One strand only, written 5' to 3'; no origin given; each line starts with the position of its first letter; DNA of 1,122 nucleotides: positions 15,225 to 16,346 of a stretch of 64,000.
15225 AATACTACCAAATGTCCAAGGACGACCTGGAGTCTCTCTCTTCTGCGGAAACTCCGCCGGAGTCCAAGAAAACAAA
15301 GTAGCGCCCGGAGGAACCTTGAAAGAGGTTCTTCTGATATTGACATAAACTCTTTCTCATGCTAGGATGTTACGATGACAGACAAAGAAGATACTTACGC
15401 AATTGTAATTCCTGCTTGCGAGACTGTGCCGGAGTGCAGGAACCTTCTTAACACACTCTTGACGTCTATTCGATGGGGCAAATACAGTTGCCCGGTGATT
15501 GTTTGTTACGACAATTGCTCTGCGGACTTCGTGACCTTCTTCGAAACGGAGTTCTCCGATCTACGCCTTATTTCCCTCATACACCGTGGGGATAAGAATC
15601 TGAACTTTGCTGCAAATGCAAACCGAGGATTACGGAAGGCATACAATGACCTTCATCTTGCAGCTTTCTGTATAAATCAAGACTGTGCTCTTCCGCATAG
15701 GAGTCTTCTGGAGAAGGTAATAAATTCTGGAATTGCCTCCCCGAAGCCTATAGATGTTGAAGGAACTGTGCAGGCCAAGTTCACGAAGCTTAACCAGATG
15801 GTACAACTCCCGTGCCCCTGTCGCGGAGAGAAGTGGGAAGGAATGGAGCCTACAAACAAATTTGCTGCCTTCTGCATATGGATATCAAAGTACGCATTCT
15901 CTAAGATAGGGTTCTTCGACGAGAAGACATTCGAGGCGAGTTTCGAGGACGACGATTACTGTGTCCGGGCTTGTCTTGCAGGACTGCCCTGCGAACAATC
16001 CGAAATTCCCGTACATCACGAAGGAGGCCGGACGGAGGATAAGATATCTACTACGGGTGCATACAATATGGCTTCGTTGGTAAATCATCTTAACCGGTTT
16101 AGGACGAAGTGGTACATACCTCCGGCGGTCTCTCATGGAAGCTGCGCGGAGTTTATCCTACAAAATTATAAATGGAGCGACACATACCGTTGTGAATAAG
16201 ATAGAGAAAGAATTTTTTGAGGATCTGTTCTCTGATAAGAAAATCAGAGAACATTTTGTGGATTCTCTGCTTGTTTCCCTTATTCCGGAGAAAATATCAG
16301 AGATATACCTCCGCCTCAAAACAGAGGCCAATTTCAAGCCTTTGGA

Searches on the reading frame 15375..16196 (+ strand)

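Call 9: search_protein_families(library=phrogs, proteins=[window:15375-16196:+], max_evalue=0.001)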
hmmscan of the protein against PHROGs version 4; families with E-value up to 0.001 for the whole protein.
window:15375-16196:+ (274 aa): 1 family
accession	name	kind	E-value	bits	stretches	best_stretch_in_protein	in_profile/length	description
phrog_29879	-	moron, auxiliary metabolic gene and host takeover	0.00097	19.7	0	159-217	130-188/239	galactosyl transferase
